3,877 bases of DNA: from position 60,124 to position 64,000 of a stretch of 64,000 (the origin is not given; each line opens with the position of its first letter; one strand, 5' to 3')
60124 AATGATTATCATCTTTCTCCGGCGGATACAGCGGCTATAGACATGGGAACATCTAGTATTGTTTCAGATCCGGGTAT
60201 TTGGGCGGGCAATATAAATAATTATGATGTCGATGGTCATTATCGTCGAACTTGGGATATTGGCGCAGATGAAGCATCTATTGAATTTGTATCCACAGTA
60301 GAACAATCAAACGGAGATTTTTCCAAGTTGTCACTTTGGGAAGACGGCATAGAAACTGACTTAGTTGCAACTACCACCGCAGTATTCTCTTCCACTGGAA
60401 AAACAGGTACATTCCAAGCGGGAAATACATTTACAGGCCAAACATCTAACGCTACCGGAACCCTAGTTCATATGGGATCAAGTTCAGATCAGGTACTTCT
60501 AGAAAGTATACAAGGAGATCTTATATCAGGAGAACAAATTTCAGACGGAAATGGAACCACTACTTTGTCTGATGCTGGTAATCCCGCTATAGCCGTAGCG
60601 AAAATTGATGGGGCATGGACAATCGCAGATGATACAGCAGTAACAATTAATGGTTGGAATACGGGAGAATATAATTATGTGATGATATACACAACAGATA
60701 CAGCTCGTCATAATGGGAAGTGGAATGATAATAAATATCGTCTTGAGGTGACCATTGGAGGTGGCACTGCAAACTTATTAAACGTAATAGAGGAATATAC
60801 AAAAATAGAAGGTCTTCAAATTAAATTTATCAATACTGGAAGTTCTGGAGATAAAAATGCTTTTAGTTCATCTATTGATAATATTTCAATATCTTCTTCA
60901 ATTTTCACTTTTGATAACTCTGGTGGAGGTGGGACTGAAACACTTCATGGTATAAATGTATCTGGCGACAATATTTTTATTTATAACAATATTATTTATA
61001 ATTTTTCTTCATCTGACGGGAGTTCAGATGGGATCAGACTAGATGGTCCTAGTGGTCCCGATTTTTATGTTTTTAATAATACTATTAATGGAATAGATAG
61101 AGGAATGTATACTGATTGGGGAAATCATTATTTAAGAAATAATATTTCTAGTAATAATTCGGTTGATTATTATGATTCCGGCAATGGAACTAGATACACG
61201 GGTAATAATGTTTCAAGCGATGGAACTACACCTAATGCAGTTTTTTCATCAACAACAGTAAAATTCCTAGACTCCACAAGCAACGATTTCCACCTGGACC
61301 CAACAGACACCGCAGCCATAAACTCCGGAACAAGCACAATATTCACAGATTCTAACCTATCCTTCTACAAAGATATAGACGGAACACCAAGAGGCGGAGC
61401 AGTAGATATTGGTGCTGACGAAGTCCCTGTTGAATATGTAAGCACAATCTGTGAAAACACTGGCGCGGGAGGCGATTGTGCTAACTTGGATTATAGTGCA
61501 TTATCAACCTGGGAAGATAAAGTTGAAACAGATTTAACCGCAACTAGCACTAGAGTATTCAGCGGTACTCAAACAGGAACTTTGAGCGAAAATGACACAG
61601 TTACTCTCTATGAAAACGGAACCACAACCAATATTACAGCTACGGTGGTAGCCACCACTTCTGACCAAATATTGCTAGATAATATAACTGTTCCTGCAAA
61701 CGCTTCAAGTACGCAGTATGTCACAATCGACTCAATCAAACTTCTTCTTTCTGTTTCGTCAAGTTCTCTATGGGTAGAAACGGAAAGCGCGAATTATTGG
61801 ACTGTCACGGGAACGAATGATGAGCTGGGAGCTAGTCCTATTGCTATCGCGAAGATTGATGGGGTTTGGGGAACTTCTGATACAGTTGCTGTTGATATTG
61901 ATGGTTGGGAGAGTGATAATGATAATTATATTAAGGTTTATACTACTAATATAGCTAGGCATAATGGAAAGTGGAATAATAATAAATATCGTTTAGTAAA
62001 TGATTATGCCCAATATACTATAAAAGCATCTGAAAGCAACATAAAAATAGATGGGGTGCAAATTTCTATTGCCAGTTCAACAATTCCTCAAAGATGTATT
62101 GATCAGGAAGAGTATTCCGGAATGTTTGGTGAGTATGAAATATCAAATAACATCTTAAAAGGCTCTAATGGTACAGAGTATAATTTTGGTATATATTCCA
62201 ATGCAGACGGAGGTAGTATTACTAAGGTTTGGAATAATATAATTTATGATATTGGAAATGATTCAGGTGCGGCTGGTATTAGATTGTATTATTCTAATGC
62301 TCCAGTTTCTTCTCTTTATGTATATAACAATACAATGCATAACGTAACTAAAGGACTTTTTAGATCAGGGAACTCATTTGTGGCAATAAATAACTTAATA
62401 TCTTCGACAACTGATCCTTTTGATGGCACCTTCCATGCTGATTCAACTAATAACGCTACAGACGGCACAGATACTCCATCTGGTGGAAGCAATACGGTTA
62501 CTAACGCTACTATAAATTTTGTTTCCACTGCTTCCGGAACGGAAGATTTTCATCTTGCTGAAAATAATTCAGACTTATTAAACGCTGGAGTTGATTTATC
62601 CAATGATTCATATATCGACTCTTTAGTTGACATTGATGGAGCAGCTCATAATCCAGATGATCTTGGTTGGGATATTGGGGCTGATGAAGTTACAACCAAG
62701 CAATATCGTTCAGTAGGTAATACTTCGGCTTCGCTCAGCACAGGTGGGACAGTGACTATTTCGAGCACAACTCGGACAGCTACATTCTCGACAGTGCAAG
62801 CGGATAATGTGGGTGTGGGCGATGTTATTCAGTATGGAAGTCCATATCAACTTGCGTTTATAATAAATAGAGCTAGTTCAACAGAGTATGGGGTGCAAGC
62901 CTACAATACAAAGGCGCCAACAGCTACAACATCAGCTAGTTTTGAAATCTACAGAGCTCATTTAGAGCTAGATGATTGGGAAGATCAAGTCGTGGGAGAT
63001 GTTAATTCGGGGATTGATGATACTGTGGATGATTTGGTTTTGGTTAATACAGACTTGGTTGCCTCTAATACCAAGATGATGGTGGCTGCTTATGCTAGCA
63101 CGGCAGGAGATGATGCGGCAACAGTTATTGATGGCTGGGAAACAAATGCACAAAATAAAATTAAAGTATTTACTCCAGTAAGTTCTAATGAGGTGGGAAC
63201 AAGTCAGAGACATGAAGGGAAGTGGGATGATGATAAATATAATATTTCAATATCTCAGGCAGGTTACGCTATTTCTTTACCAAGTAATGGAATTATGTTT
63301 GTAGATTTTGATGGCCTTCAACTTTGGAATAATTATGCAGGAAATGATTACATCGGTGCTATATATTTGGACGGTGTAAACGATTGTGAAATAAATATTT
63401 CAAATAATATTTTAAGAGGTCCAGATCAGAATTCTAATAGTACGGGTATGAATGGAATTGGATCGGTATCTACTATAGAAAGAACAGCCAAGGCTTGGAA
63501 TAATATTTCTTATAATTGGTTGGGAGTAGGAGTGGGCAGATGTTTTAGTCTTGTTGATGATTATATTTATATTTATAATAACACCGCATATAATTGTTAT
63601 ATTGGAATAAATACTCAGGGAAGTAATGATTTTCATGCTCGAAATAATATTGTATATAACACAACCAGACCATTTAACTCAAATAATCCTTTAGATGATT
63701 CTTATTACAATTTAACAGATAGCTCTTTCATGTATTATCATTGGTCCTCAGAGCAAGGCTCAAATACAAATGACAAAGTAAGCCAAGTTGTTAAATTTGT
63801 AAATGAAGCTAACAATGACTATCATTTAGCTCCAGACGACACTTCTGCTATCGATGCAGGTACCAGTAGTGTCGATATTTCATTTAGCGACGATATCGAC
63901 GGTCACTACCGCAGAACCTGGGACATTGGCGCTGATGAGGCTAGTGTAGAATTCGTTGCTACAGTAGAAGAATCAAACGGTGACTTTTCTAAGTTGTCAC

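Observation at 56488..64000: Giant secreted modular beta-helix protein that the ORF track does not list (open to the window end, at least 2504 codons)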

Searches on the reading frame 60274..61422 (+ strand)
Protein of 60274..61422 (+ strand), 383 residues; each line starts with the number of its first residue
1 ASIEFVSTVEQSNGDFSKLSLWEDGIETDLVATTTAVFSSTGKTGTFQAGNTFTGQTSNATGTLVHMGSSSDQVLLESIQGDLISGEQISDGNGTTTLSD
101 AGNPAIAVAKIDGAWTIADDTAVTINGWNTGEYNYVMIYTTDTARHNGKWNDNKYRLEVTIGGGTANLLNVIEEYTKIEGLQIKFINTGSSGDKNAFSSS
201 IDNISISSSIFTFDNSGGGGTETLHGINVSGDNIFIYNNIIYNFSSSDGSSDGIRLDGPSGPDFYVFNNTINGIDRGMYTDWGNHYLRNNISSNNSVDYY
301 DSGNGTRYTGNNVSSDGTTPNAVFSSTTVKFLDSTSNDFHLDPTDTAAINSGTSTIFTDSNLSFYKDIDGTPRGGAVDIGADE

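Call 10: search_protein_families(library=pfam, proteins=[window:60274-61422:+], max_evalue=10)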
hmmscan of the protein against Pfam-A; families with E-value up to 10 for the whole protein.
window:60274-61422:+ (383 aa): 0 families

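Call 22: search_solved_structures(query=A1, max_evalue=10, show_alignments=2)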
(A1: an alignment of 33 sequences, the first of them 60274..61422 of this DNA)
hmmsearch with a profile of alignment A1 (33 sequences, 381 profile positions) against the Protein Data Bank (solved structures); distinct sequences matched with E-value up to 10: 3.
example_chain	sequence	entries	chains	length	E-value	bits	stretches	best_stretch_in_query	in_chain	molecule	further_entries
8hif_y4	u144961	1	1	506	0.53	12.4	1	25-81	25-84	VP88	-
9rx2_A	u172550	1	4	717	5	9.2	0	208-294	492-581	Parallel beta-helix repeat protein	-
2oze_A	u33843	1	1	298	9.7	8.2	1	195-248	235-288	Orf delta'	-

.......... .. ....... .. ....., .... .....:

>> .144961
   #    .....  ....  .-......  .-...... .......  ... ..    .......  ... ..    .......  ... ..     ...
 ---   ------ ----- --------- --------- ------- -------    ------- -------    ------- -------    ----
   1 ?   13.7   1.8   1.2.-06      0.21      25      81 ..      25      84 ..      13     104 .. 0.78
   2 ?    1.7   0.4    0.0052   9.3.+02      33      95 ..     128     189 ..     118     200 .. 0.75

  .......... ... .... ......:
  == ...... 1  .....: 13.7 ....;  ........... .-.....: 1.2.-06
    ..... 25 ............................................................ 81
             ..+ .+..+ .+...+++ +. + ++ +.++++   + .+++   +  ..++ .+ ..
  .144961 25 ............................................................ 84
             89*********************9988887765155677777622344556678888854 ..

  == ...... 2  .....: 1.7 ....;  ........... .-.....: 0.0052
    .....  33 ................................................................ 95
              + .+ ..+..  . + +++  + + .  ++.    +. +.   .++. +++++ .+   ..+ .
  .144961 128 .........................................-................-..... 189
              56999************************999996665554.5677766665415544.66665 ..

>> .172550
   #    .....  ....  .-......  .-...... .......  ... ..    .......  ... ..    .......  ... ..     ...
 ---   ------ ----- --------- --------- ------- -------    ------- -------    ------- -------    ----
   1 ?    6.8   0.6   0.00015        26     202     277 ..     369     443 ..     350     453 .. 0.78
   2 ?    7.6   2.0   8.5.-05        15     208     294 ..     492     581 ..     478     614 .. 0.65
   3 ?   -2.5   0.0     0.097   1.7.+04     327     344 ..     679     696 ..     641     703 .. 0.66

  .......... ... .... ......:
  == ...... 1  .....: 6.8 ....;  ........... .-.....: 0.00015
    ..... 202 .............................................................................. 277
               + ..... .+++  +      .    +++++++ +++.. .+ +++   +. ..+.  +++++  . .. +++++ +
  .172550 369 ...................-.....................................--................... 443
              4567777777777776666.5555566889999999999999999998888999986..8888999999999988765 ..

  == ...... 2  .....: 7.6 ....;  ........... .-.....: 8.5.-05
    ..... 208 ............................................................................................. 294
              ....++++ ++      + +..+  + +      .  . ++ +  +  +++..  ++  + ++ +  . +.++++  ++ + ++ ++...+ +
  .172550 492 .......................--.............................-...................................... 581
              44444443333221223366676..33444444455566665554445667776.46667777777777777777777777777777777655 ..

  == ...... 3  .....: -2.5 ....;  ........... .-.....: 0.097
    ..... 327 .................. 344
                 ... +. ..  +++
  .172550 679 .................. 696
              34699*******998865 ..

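Call 26: search_protein_families(library=ncbifam, proteins=[window:60274-61422:+], max_evalue=10)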
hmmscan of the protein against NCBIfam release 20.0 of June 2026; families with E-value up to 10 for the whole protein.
window:60274-61422:+ (383 aa): 0 families

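Call 31: predict_structure(alignment_id=A1)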
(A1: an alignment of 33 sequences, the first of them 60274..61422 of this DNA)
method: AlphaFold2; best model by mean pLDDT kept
length: 383 residues; sequences in the alignment: 33
mean_pLDDT: 89.8   pTM: 0.90
mean pLDDT of the five models: 89.8, 89.7, 89.4, 89.0, 88.5
residues with pLDDT >= 90: 261; 70-90: 98; 50-70: 24; < 50: 0
segments of 3 or more residues with pLDDT < 50: none
pLDDT, mean of each block of 10 residues (from residue 1): 93 95 95 94 91 96 93 95 94 93 92 96 95 95 93 96 91 97 91 93 96 80 91 95 89 90 92 95 91 94 84 89 79 89 80 60 75 71 75
secondary structure, 60 per line:
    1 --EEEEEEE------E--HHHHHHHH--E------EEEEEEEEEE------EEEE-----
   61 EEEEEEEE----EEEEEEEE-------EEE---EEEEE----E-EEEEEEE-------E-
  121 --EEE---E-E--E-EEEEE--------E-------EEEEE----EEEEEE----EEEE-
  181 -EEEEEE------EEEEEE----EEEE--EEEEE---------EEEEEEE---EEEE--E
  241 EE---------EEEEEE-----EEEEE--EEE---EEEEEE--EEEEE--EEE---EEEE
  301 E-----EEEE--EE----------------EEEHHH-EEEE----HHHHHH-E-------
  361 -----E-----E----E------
elements in order: E3-9 H19-26 E36-45 E52-55 E61-68 E73-80 E88-90 E94-98 E105-111 E123-125 E136-140 E157-161 E166-171 E176-179 E182-187 E194-199 E204-207 E210-214 E224-230 E234-237 E240-242 E252-257 E263-267 E270-272 E276-281 E284-288 E291-293 E297-301 E307-310 E331-333 E338-341 H346-351

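Call 46: find_related_loci(query=A1, collection=genome_contigs, flank=2000)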
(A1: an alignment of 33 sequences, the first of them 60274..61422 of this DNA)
Query A1 (383 aa) in genome_contigs; peptide patterns used: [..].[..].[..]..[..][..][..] (x = any residue, [..] = any of these).
60 stretches matched a pattern; 22 encode a relative of the query (tblastn E <= 1e-3); 21 distinct loci.
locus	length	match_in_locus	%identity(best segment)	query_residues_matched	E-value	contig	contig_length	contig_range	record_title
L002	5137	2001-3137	42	1-383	4e-73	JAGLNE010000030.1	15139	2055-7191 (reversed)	MAG: Candidatus Parcubacteria bacterium isolate RS_6_24 ROV157_6.bin.24.fa_30, whole genome shotgun sequence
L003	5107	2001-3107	43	1-383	1e-71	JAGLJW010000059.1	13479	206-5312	MAG: Candidatus Parcubacteria bacterium isolate RS_3_8 ROV157_3.bin.8.fa_59, whole genome shotgun sequence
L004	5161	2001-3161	43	5-383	2e-69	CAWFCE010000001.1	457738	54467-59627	MAG: Candidatus Parcubacteria bacterium isolate MFD02416.bin.1.397 genome assembly, contig: contig_48102, whole genome s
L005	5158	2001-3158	40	1-383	3e-69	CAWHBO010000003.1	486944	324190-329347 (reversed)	MAG: Candidatus Parcubacteria bacterium isolate MFD00905.bin.2.44 genome assembly, contig: contig_32216, whole genome sh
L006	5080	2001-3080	43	1-383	3e-74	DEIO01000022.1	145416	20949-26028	MAG TPA_asm: Patescibacteria group bacterium UBA2772 UBA2772_contig_1468, whole genome shotgun sequence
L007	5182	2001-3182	41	4-383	1e-63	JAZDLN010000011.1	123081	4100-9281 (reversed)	MAG: Candidatus Falkowbacteria bacterium isolate MEGAHIT-group-0.601 k141_11797556, whole genome shotgun sequence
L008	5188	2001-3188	41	1-383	2e-60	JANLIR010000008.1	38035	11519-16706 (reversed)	MAG: Candidatus Wolfebacteria bacterium isolate S40-20 k99_173120, whole genome shotgun sequence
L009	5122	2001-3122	41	5-383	1e-56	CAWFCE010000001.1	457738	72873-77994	MAG: Candidatus Parcubacteria bacterium isolate MFD02416.bin.1.397 genome assembly, contig: contig_48102, whole genome s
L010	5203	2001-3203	35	1-383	8e-56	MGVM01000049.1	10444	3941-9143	MAG: Elusimicrobia bacterium RIFOXYB2_FULL_48_7 rifoxyb2_full_scaffold_2280, whole genome shotgun sequence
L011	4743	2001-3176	37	1-383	4e-54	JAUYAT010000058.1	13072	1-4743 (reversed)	MAG: bacterium isolate C19_concoct.bin.47 C19_k141_63142, whole genome shotgun sequence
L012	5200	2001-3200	37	4-383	7e-54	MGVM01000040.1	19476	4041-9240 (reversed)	MAG: Elusimicrobia bacterium RIFOXYB2_FULL_48_7 rifoxyb2_full_scaffold_1944, whole genome shotgun sequence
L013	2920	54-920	43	98-383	3e-51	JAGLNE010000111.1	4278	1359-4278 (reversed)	MAG: Candidatus Parcubacteria bacterium isolate RS_6_24 ROV157_6.bin.24.fa_111, whole genome shotgun sequence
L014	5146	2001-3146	34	1-383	4e-49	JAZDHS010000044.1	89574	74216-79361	MAG: Candidatus Omnitrophota bacterium isolate MEGAHIT-group-0.348 k141_13256093, whole genome shotgun sequence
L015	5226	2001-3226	38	5-383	2e-59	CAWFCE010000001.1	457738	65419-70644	MAG: Candidatus Parcubacteria bacterium isolate MFD02416.bin.1.397 genome assembly, contig: contig_48102, whole genome s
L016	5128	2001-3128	36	35-383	2e-45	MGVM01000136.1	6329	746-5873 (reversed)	MAG: Elusimicrobia bacterium RIFOXYB2_FULL_48_7 rifoxyb2_full_scaffold_4915, whole genome shotgun sequence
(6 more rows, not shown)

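Call 54: search_protein_representatives(alignment_id=A1)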
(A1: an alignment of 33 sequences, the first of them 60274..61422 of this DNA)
Query: 33 sequences, 381 profile positions. Proteins with E-value up to 0.001 (for the whole library): 13271; up to 1e-10: 7432; up to 1e-30: 3081. The best 150 are listed.
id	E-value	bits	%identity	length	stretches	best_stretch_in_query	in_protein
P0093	0.0e+00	4166.8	-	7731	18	4-381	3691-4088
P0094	0.0e+00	3195.4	-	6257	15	2-381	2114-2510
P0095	0.0e+00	2867.5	-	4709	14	1-381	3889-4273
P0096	0.0e+00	2825.6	-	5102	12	1-381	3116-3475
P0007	0.0e+00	2666.4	-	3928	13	1-381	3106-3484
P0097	0.0e+00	2550.7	-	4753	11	2-381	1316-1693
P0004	0.0e+00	2544.5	-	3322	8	1-381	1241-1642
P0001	0.0e+00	2413.5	-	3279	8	1-381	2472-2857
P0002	0.0e+00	2264.3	-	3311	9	2-381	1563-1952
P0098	0.0e+00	2096.9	-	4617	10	1-381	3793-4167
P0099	0.0e+00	2080.0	-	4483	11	118-381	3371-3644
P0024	0.0e+00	1851.8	-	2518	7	2-381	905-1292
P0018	0.0e+00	1756.3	-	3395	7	1-381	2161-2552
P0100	0.0e+00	1684.5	-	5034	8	1-381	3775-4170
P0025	0.0e+00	1672.8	-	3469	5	1-381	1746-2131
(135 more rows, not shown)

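Call 57: search_protein_families(library=phrogs, proteins=[window:60274-61422:+], max_evalue=0.01)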
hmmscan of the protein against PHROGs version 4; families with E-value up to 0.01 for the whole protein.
window:60274-61422:+ (383 aa): 0 families

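Call 74: fold_search(model_id=the predicted structure, library=viral)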
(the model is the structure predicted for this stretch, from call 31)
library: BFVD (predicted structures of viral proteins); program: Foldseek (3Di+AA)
matches with E <= 10: 742; with E <= 0.001: 0
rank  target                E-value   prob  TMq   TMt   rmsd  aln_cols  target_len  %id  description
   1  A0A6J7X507            1.1e-03  0.98  0.30  0.18  11.8       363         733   11  Uncharacterized protein [uncultured Caudovirales phage]
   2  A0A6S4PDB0            1.1e-03  0.97  0.22  0.09  14.8       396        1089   11  Bacteriophage T7 tail fibre protein-like N-terminal domain-containing protein [uncultured phage_MedDCM-OCT-S45-C4]
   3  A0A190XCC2            2.1e-03  0.21  0.13  0.08  18.1       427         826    9  Tail fiber protein [Acinetobacter phage LZ35]
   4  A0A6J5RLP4            2.3e-03  0.47  0.19  0.13  21.3       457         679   10  Uncharacterized protein [uncultured Caudovirales phage]
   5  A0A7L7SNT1            3.0e-03  0.66  0.20  0.11  17.0       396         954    8  (no name in the UniProt tables at hand)
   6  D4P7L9                3.1e-03  0.75  0.19  0.16  12.9       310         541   13  Tail fiber protein [Rhodococcus phage ReqiPoco6]
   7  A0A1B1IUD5            3.4e-03  1.00  0.18  0.05   1.4        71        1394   11  (no name in the UniProt tables at hand)
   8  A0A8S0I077            3.4e-03  1.00  0.15  0.31   1.7        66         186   21  (no name in the UniProt tables at hand)
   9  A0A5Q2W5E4            3.4e-03  1.00  0.16  0.10   2.1        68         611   31  (no name in the UniProt tables at hand)
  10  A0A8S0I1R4            5.1e-03  1.00  0.15  0.16   1.9        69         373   26  (no name in the UniProt tables at hand)
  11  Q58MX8                5.1e-03  0.63  0.17  0.13  15.1       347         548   15  Pectate lyase superfamily protein domain-containing protein [Prochlorococcus phage P-SSM2]
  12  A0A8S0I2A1            5.4e-03  1.00  0.16  0.74   2.0        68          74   29  (no name in the UniProt tables at hand)
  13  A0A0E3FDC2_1          6.0e-03  1.00  0.18  0.09   8.1       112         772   12  YHYH domain-containing protein [Synechococcus phage ACG-2014g]
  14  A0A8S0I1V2            8.4e-03  1.00  0.16  0.05   1.8        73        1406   23  (no name in the UniProt tables at hand)
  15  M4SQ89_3              8.4e-03  1.00  0.17  0.05   2.9        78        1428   23  (no name in the UniProt tables at hand)
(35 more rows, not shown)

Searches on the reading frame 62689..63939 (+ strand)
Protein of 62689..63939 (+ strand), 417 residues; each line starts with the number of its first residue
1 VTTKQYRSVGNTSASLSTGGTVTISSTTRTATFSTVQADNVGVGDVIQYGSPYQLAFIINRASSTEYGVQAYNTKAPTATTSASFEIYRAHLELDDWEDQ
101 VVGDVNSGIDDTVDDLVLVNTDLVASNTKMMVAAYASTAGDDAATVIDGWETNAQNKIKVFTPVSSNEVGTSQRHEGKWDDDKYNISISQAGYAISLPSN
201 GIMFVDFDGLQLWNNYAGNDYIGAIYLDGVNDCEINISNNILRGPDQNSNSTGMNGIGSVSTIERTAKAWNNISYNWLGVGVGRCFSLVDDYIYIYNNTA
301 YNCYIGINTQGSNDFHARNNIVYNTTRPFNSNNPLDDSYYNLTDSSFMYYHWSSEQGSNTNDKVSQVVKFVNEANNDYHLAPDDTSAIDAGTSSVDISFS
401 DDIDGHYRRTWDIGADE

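Call 10: search_protein_families(library=pfam, proteins=[window:62689-63939:+], max_evalue=10)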
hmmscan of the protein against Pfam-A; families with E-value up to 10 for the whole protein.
window:62689-63939:+ (417 aa): 1 family
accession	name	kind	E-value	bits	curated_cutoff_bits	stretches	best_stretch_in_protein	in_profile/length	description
PF05213.18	Corona_NS2A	-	0.087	12.7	23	1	98-135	54-91/267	Coronavirus NS2A protein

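Call 26: search_protein_families(library=ncbifam, proteins=[window:62689-63939:+], max_evalue=10)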
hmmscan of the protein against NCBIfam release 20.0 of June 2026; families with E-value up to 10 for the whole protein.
window:62689-63939:+ (417 aa): 1 family
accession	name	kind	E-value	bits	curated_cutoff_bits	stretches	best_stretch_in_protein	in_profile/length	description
TIGR03804.1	para_beta_helix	repeat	3.6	7.3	19.45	1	295-326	12-43/44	parallel beta-helix repeat protein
